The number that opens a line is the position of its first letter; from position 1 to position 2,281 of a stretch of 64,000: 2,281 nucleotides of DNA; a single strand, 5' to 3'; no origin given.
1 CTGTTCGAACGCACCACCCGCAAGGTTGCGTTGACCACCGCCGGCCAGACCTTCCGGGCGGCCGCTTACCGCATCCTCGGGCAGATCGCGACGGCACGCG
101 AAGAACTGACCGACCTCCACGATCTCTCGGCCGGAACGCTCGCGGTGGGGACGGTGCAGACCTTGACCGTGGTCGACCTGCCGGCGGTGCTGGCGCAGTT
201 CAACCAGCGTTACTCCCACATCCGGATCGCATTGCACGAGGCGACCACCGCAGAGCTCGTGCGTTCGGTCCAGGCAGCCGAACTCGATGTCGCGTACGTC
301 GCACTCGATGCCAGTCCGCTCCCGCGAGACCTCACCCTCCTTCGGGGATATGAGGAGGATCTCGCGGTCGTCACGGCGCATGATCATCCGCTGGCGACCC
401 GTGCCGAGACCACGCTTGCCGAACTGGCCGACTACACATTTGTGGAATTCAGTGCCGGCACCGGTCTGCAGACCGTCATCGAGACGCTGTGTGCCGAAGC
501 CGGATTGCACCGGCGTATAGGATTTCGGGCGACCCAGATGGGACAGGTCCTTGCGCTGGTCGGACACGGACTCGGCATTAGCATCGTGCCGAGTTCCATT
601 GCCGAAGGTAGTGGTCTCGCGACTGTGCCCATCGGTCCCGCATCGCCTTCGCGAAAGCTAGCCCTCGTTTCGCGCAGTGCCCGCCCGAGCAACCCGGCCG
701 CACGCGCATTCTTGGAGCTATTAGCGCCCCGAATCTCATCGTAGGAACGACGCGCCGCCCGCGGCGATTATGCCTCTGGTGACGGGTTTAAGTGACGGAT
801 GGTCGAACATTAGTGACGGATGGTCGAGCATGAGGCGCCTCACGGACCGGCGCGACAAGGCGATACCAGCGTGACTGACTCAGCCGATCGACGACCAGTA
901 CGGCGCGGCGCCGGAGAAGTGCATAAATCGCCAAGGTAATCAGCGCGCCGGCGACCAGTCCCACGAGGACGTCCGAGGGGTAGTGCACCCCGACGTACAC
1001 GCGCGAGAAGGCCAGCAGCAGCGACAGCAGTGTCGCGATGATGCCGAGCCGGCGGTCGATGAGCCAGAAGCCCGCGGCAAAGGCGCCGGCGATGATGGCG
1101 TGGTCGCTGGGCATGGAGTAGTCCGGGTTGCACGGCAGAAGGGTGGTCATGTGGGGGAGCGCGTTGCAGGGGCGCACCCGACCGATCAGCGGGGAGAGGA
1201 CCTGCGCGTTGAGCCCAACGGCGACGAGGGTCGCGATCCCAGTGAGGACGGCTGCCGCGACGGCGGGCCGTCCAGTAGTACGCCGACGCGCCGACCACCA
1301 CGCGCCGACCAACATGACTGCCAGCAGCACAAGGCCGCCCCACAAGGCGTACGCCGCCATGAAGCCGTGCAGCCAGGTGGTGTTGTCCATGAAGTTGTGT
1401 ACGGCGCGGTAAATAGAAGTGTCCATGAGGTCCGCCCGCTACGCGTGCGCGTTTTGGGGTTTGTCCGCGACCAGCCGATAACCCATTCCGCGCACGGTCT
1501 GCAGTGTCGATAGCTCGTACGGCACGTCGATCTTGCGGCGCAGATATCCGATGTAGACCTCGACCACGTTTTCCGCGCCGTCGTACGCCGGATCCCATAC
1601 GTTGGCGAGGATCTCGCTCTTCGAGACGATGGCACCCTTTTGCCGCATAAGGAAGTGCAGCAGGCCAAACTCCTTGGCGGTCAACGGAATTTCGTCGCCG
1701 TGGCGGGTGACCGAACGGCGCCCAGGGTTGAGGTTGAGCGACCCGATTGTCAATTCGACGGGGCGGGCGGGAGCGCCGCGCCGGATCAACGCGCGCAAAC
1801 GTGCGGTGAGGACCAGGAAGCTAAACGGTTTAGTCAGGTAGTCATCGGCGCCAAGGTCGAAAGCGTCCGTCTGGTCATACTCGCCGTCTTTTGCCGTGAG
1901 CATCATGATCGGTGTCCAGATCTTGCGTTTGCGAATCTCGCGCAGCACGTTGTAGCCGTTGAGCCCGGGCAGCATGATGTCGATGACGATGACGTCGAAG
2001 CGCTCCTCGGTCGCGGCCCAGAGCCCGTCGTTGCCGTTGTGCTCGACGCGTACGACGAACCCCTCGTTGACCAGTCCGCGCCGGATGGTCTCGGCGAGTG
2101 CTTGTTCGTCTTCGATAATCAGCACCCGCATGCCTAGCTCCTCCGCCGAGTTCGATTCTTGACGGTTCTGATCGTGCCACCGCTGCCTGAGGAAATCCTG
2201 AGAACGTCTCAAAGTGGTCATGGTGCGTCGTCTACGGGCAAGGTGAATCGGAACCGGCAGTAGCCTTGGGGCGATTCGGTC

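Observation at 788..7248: Co-directional lysX - sensor kinase - response regulator - PAP2 phosphatase cluster: a putative regulated membrane-charge-remodelling module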

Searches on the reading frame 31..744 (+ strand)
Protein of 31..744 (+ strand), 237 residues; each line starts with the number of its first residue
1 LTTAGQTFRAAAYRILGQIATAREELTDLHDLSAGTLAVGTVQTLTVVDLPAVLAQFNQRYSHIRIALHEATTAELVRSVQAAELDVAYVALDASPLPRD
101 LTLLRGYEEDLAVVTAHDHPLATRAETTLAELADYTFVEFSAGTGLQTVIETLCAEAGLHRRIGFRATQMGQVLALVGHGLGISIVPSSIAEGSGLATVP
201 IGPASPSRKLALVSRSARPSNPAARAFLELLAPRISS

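Call 7: search_protein_families(library=pfam, proteins=[window:31-744:+])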
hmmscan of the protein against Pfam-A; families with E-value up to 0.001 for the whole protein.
window:31-744:+ (237 aa): 1 family
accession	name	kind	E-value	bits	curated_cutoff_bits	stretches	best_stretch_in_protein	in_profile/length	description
PF03466.25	LysR_substrate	-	4.2e-46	157.4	28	1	31-232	2-205/209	LysR substrate binding domain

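Call 8: search_protein_families(library=ncbifam, proteins=[window:31-744:+])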
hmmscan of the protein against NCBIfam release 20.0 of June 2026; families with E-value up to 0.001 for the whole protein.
window:31-744:+ (237 aa): 34 families (the best 25 are shown)
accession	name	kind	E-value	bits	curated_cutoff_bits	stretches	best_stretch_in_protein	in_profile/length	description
NF053705.1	TransRegGltCGpos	equivalog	8.7e-31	107.2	350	1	1-231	57-289/300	glutamate biosynthesis transcriptional regulator GltC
NF008416.0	PRK11242.1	equivalog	1.3e-28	100.2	277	1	2-232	58-288/300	transcriptional regulator CynR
NF047520.1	trans_act_CidR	equivalog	4.8e-28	98.2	415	1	1-231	57-288/292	cidABC operon transcriptional activator CidR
NF009326.0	PRK12681.1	equivalog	5.1e-24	85.3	436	1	1-188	59-245/324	HTH-type transcriptional regulator CysB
NF045775.1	acetoin_reg_AlsR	exception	3.6e-22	79.2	430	1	1-191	57-247/290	acetoin biosynthesis transcriptional regulator AlsR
NF008361.0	PRK11151.1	equivalog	1.2e-20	73.9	329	1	2-220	58-278/305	DNA-binding transcriptional regulator OxyR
NF009327.0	PRK12684.1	subfamily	1.3e-20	73.8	402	1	1-187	59-244/313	CysB family HTH-type transcriptional regulator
TIGR03339.1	phn_lysR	subfamily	2.8e-20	72.7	341.1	1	2-230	54-278/279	aminoethylphosphonate catabolism associated LysR family transcriptional regulator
NF007439.0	PRK09986.1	equivalog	2e-19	70.1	290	1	1-192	63-255/296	LysR family transcriptional regulator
TIGR02424.1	TF_pcaQ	equivalog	8.5e-19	67.6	303.8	1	1-231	59-294/300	pca operon transcription factor PcaQ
NF007385.0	PRK09906.1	equivalog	3.1e-17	62.6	356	1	1-232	57-288/296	DNA-binding transcriptional regulator HcaR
NF047711.1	PutUtilRegPtrR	equivalog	1.1e-16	60.8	400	1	2-192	58-240/283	putrescine utilization regulator PtrR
NF009324.0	PRK12679.1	equivalog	1.3e-15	57.4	491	1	1-188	59-245/316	HTH-type transcriptional regulator Cbl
NF052633.1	LysR_TF_PsrA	exception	2e-15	56.5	540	1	2-220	62-281/297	L-proline-binding transcription factor PsrA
NF040786.1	LysR_Sec_metab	equivalog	7e-15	54.8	250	1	1-231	57-294/298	selenium metabolism-associated LysR family transcriptional regulator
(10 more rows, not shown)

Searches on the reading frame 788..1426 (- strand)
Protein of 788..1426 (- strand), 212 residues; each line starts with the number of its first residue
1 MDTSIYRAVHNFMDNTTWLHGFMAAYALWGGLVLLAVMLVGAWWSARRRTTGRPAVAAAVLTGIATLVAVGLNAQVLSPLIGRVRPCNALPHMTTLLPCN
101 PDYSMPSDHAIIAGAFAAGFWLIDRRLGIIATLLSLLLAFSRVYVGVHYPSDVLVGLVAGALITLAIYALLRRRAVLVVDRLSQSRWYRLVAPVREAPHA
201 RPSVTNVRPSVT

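Call 7: search_protein_families(library=pfam, proteins=[window:788-1426:-])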
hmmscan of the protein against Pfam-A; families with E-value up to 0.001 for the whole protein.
window:788-1426:- (212 aa): 2 families
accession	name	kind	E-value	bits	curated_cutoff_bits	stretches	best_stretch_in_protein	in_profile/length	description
PF01569.27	PAP2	-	1.1e-19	70.9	27.2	1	65-173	7-127/130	PAP2 superfamily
PF14378.12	PAP2_3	-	3.7e-10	40.4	27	1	8-164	17-188/190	PAP2 superfamily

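Call 8: search_protein_families(library=ncbifam, proteins=[window:788-1426:-])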
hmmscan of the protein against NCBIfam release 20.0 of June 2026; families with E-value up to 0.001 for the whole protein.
window:788-1426:- (212 aa): 3 families
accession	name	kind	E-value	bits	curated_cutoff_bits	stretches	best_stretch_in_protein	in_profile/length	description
NF047884.1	UdeprDiPSep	equivalog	4.6e-15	56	250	1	75-168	90-184/188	undecaprenyl-diphosphatase SepP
NF008813.0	PRK11837.1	equivalog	1.1e-13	51.5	229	1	31-190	34-189/202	undecaprenyl-diphosphate phosphatase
NF007975.0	PRK10699.1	equivalog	9.7e-06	25.2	261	1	102-177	156-237/254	phosphatidylglycerophosphatase B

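Call 72: search_solved_structures(query=window:788-1426:-, max_evalue=0.01, show_alignments=2)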
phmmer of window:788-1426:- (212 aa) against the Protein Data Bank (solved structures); distinct sequences matched with E-value up to 0.01: 2.
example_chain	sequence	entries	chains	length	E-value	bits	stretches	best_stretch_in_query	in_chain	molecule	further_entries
6ebu_A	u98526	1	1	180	4.5e-05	26.3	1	50-163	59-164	LpxE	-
5jki_A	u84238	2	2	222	0.00045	23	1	73-165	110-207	Putative lipid phosphate phosphatase YodM | Phosphatidylglycerophosphatase B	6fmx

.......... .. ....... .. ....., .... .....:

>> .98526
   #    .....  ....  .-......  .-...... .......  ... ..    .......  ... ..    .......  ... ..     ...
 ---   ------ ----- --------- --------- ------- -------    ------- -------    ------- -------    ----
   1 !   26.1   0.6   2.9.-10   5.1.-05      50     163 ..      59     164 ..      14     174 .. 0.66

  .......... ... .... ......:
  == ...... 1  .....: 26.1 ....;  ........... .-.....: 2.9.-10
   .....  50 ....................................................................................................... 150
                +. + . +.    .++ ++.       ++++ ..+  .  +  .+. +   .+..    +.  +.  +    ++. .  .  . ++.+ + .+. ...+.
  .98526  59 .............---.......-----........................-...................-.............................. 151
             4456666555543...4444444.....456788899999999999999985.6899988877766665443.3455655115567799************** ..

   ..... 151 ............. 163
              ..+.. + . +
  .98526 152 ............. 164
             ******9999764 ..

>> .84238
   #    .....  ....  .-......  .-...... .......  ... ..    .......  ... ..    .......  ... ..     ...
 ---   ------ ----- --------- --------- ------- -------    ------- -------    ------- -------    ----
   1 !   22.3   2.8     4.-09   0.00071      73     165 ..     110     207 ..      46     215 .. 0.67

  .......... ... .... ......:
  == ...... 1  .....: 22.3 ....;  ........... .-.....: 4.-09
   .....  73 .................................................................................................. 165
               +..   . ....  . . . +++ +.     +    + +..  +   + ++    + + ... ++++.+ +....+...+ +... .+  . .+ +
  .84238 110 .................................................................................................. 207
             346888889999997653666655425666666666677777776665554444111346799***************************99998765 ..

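Call 73: search_protein_families(library=padloc, proteins=[window:788-1426:-], max_evalue=0.001)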
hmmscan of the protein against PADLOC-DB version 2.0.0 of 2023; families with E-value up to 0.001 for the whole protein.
window:788-1426:- (212 aa): 0 families

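Call 76: search_protein_families(library=pfam, alignment_id=A6, max_evalue=0.0001)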
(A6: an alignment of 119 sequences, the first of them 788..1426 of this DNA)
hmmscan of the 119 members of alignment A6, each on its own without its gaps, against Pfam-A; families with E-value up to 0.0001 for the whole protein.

A. member 1, window:788-1426:- (212 aa): 2 families
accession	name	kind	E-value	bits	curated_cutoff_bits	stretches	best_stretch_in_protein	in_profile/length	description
PF01569.27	PAP2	-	1.1e-19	70.9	27.2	1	65-173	7-127/130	PAP2 superfamily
PF14378.12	PAP2_3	-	3.7e-10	40.4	27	1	8-164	17-188/190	PAP2 superfamily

B. families by the number of members that match (of 119 scanned): 120 families (the first 25 are shown)
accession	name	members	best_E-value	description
PF01569.27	PAP2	8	1.4e-24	PAP2 superfamily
PF09924.15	LPG_synthase_C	6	2.2e-92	Phosphatidylglycerol lysyltransferase, C-terminal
PF07690.21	MFS_1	5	9e-51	Major Facilitator Superfamily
PF00152.25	tRNA-synt_2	4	1.6e-78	tRNA synthetases class II (D, K and N)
PF00005.33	ABC_tran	4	1.5e-33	ABC transporter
PF16995.10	tRNA-synt_2_TM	4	4.4e-24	Transmembrane region of lysyl-tRNA synthetase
PF01336.31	tRNA_anti-codon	4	2.7e-14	OB-fold nucleic acid binding domain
PF14378.12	PAP2_3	4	3.4e-11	PAP2 superfamily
PF00535.33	Glycos_transf_2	3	3e-28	Glycosyl transferase family 2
PF00756.26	Esterase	3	2e-18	Putative esterase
PF12697.13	Abhydrolase_6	3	8.2e-16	Alpha/beta hydrolase family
PF13304.12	AAA_21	3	1.1e-08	AAA domain, putative AbiEii toxin, Type IV TA system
PF03988.17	DUF347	2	4.3e-58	Repeat of Unknown Function (DUF347)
PF01522.26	Polysacc_deac_1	2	4.1e-31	Polysaccharide deacetylase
PF13231.12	PMT_2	2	5.5e-31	Dolichyl-phosphate-mannose-protein mannosyltransferase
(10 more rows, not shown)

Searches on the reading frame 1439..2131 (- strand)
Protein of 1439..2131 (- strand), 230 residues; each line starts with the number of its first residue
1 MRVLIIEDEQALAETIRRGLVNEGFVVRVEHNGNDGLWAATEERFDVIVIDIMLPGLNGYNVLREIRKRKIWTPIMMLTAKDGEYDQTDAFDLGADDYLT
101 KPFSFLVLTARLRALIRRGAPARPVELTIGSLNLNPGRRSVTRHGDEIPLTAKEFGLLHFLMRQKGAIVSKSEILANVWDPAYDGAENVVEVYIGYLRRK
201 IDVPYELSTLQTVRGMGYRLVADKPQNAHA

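Call 7: search_protein_families(library=pfam, proteins=[window:1439-2131:-])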
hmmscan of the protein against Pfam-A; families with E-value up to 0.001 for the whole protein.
window:1439-2131:- (230 aa): 2 families
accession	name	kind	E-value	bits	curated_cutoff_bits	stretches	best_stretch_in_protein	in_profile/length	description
PF00072.30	Response_reg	-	2.7e-27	95.6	30.2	1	3-112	1-110/111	Response regulator receiver domain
PF00486.34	Trans_reg_C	-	5.2e-24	84.6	26.2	1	145-220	1-77/77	Transcriptional regulatory protein, C terminal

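Call 8: search_protein_families(library=ncbifam, proteins=[window:1439-2131:-])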
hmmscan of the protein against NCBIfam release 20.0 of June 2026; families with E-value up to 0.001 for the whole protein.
window:1439-2131:- (230 aa): 98 families (the best 25 are shown)
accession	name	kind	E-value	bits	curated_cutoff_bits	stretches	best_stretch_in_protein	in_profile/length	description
TIGR01387.1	cztR_silR_copR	subfamily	1.7e-66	224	279.2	1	3-220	1-218/218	heavy metal response regulator transcription factor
NF008567.0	PRK11517.1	equivalog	1.1e-57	195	353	1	1-224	1-222/223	response regulator transcription factor HprR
NF041734.1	resp_reg_RppA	equivalog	1.3e-55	188.3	250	1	1-220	1-227/229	two-component system response regulator RppA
NF007346.1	PRK09836.1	equivalog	5.4e-54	183.4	420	1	1-221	1-222/227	copper/silver response regulator transcription factor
TIGR02154.1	PhoB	equivalog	9.8e-52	175.5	296.2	1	2-220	4-225/226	phosphate regulon transcriptional regulator PhoB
NF040689.1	MtrAB_MtrA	equivalog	9.4e-49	165.7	300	1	3-219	1-217/219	MtrAB system response regulator MtrA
NF041733.1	resp_reg_CseB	equivalog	5.1e-48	163.4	350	1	2-221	2-227/228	two-component system response regulator CseB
NF008296.0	PRK11083.1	equivalog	7.6e-47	159.6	273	1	2-220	5-225/228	two-component system response regulator CreB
NF040534.1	resp_reg_YycF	equivalog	9.9e-47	159.1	340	1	2-221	2-228/231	response regulator YycF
NF053854.1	RespRegPhoBBctds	equivalog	1e-46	159.1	270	1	3-220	1-224/225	two-component system response regulator PhoB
NF007663.1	PRK10336.1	equivalog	3.7e-46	157.6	345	1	1-220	1-216/219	quorum sensing response regulator transcription factor QseB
NF045944.1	ResRegRpaBCyano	equivalog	1.3e-45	155.5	330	1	4-219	1-226/229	response regulator transcription factor RpaB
NF045991.1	RespRegCtrARhodob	equivalog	9.6e-45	153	350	1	1-220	1-221/224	response regulator transcription factor CtrA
NF033117.2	vanR_ACDEGLN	exception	1.7e-44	152.1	350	1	3-220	1-225/226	VanR-ABDEGLN family response regulator transcription factor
NF000402.1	vanR-B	exception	3.4e-44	150.9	480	1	1-220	3-216/219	vancomycin resistance response regulator transcription factor VanR-B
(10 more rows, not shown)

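Call 43: search_solved_structures(query=window:1439-2131:-, max_evalue=1e-20)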
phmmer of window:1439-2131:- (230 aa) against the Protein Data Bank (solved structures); distinct sequences matched with E-value up to 1e-20: 48.
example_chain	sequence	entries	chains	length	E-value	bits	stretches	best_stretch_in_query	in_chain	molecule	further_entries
1kgs_A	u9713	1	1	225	9e-46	159.5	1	1-218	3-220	DNA BINDING RESPONSE REGULATOR D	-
9ji3_J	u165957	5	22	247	2.8e-44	154.6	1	2-220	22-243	DNA-binding response regulator | Possible two component system response transcriptional positive regulator PhoP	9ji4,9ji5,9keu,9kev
3r0j_A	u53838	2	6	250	2.9e-44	154.5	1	2-220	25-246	POSSIBLE TWO COMPONENT SYSTEM RESPONSE TRANSCRIPTIONAL POSITIVE REGULATOR PHOP | Response regulator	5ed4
2oqr_A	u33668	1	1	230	1.5e-42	149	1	3-220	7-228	Sensory transduction protein regX3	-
7lz9_A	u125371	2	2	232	5.7e-42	147.1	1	1-221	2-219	Putative two-component system response regulator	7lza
1ys6_A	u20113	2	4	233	8e-41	143.3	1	2-220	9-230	Transcriptional regulatory protein prrA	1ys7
9ket_J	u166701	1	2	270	1.4e-39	139.3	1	39-220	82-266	Possible two component system response transcriptional positive regulator PhoP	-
2gwr_A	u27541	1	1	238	4.2e-37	131.1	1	2-220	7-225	DNA-binding response regulator mtrA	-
3q9s_A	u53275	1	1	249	1.2e-35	126.4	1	2-215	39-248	DNA-binding response regulator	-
8jo2_H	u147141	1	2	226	4.4e-35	124.5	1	1-222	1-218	DNA-binding transcriptional regulator BasR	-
4s04_A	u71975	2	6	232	4.6e-35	124.5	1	1-222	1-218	DNA-binding transcriptional regulator BasR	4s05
9dvt_R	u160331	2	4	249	1.6e-33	119.4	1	2-221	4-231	DNA-binding dual master transcriptional regulator RpaA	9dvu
8uvx_B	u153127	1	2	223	4e-32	114.9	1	1-222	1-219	DNA-binding response regulator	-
4kfc_A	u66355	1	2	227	5.5e-32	114.4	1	2-220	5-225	KDP operon transcriptional regulatory protein KdpE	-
4kny_A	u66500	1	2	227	1e-31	113.5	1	2-220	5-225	KDP operon transcriptional regulatory protein KdpE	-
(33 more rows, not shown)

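Call 66: search_solved_structures(query=window:1439-2131:-, max_evalue=1e-43, show_alignments=3)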
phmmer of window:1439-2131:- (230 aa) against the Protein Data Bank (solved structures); distinct sequences matched with E-value up to 1e-43: 3.
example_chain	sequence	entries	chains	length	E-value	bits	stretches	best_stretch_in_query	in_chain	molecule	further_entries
1kgs_A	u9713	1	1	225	9e-46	159.5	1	1-218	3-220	DNA BINDING RESPONSE REGULATOR D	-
9ji3_J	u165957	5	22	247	2.8e-44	154.6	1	2-220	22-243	DNA-binding response regulator | Possible two component system response transcriptional positive regulator PhoP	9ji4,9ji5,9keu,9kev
3r0j_A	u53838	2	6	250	2.9e-44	154.5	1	2-220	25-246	POSSIBLE TWO COMPONENT SYSTEM RESPONSE TRANSCRIPTIONAL POSITIVE REGULATOR PHOP | Response regulator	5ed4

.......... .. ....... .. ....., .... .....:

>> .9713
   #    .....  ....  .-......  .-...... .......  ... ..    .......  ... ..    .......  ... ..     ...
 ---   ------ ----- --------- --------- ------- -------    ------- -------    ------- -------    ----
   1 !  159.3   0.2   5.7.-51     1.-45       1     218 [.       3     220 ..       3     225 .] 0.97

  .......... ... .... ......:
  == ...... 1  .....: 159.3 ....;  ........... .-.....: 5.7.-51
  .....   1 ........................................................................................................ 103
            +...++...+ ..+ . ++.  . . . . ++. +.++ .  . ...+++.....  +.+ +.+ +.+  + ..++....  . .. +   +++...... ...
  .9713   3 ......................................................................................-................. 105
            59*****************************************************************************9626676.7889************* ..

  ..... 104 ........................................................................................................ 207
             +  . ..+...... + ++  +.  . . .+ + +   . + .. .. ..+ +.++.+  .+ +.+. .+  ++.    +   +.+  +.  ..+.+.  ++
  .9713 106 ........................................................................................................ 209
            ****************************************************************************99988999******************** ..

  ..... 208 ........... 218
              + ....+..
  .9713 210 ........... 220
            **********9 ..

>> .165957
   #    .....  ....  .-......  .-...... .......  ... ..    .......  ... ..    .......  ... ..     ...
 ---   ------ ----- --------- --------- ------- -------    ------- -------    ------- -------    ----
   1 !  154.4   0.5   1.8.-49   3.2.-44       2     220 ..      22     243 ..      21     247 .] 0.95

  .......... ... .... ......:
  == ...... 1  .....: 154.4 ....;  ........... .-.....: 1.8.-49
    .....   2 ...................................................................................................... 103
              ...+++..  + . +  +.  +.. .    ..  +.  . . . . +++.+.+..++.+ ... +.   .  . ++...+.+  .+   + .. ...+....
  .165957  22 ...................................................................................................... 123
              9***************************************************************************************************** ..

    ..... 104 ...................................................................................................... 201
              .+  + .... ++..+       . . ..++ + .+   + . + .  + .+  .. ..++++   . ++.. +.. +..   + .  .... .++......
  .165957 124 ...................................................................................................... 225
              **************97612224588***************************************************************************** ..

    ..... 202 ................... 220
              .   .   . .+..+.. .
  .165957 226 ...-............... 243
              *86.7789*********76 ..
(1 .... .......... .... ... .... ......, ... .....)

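Call 73: search_protein_families(library=padloc, proteins=[window:1439-2131:-], max_evalue=0.001)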
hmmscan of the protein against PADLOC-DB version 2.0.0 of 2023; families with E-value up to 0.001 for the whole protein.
window:1439-2131:- (230 aa): 1 family
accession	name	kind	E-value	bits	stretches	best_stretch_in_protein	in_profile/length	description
PDLC00405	SduA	-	9e-05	20.1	1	2-59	8-65/323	DUF4263 domain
